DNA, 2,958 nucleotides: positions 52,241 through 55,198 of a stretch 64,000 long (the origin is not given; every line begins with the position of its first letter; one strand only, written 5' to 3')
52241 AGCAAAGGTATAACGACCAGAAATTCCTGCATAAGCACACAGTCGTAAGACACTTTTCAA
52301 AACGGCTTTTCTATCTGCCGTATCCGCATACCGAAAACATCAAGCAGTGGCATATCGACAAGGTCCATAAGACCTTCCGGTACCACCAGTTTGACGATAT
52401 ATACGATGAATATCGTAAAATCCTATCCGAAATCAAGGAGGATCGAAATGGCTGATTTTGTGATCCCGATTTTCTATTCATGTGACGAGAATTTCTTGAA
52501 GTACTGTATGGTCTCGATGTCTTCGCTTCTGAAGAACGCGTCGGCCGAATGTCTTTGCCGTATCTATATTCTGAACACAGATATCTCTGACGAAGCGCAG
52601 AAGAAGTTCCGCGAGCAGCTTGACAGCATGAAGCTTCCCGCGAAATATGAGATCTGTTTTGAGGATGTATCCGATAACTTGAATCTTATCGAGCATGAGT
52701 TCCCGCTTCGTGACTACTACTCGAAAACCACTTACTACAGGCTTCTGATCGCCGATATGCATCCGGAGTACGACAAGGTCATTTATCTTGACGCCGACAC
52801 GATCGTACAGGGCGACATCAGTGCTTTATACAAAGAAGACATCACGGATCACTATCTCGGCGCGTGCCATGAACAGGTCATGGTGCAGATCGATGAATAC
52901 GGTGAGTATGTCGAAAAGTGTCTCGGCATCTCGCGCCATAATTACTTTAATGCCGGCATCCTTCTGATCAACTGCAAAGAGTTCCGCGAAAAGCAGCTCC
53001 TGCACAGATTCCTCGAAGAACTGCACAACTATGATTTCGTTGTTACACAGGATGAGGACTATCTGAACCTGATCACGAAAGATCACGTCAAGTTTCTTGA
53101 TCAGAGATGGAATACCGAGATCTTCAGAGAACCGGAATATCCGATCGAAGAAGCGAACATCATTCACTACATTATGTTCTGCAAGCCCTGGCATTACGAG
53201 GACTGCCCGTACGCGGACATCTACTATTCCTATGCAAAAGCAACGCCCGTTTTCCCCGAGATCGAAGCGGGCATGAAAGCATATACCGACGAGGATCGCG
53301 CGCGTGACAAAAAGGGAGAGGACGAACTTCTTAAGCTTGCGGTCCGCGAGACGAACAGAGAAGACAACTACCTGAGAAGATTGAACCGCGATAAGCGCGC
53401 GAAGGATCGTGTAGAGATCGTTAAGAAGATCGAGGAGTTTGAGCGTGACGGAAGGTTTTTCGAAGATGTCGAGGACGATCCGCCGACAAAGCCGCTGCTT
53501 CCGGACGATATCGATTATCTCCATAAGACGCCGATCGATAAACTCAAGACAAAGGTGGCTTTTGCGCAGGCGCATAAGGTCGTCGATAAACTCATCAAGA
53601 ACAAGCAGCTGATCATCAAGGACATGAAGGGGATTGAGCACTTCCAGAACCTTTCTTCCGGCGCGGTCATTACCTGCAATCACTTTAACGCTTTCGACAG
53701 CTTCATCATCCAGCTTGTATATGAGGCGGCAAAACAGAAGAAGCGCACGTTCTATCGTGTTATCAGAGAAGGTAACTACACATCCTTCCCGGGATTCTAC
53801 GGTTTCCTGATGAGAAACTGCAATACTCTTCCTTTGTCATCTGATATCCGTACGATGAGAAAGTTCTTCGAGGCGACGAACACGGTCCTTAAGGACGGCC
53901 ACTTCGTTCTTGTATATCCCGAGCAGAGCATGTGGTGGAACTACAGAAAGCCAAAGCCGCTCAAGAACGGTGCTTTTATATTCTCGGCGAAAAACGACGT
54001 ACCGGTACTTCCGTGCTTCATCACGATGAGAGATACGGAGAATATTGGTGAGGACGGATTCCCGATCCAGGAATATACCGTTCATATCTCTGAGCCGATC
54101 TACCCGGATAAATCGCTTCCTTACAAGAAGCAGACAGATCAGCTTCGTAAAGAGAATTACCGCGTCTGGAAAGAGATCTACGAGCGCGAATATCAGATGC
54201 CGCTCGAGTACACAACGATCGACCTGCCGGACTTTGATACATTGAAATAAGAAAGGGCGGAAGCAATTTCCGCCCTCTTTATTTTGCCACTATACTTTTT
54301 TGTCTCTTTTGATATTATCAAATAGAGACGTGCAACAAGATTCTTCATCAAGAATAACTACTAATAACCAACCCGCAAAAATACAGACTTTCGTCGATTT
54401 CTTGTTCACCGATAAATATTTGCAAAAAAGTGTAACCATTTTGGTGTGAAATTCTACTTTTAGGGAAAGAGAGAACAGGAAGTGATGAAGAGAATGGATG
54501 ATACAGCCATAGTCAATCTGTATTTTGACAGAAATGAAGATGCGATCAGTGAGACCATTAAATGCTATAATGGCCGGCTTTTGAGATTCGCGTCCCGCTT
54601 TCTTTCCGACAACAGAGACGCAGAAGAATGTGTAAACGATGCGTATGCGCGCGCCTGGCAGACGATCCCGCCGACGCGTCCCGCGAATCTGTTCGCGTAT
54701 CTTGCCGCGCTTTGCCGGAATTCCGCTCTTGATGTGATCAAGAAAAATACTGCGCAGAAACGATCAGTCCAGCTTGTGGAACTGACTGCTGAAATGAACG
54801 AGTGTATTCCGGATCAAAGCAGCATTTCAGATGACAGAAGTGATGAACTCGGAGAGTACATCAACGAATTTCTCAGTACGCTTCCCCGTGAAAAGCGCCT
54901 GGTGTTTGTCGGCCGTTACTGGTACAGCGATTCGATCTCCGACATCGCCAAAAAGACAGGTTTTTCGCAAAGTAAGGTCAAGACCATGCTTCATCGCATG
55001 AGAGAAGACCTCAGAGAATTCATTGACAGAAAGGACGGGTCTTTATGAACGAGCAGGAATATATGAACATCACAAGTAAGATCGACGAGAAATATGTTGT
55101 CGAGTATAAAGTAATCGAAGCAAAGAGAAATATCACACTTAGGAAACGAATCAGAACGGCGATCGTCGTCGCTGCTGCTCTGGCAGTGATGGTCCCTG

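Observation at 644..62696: Hyper-abundant oriented word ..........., enriched at cistron boundaries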

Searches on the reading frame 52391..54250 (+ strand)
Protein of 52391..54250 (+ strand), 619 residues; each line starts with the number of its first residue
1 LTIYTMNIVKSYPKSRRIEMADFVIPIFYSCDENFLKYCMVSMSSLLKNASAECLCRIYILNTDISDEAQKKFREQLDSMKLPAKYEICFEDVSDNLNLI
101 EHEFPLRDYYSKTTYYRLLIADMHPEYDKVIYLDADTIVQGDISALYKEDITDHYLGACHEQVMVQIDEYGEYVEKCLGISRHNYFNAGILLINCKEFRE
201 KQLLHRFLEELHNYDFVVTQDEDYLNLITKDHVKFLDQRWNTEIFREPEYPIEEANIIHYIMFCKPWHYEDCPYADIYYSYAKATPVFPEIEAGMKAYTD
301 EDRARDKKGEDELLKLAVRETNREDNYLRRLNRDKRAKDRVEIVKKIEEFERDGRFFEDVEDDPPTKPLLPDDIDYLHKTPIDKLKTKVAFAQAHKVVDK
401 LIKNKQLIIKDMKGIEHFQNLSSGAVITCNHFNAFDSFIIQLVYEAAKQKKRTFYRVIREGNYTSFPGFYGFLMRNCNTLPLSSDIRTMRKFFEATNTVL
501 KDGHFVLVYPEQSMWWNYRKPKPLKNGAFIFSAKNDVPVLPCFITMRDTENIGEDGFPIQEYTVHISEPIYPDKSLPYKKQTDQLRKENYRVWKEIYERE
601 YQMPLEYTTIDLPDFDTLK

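Call 22: search_protein_families(library=pfam, proteins=[window:52391-54250:+], max_evalue=0.00001)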
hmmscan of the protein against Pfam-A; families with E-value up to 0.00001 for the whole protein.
window:52391-54250:+ (619 aa): 2 families
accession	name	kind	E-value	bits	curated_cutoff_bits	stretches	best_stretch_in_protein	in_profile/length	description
PF01501.26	Glyco_transf_8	-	9.7e-48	163.4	24.3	1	26-270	1-252/253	Glycosyl transferase family 8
PF01553.26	Acyltransferase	-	2.4e-11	44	23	1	413-544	5-131/132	Acyltransferase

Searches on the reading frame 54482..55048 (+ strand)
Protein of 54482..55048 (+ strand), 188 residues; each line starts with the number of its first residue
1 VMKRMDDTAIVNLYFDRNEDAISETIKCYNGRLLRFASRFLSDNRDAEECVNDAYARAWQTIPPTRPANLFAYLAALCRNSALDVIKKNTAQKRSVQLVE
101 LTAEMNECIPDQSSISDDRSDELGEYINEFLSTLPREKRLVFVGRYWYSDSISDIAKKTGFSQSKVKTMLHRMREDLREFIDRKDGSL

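Call 22: search_protein_families(library=pfam, proteins=[window:54482-55048:+], max_evalue=0.00001)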
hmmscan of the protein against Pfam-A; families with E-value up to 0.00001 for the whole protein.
window:54482-55048:+ (188 aa): 4 families
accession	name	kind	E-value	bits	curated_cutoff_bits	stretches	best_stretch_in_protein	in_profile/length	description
PF04542.20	Sigma70_r2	-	4.9e-10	39.5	24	1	26-90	2-69/71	Sigma-70 region 2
PF08281.18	Sigma70_r4_2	-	3.2e-08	33.5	25.7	1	126-177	3-54/54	Sigma-70, region 4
PF07638.17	Sigma70_ECF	-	3.2e-06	27.6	21.1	1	11-178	8-180/185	ECF sigma factor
PF04545.22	Sigma70_r4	-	6.4e-06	26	24.1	0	131-179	2-50/50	Sigma-70, region 4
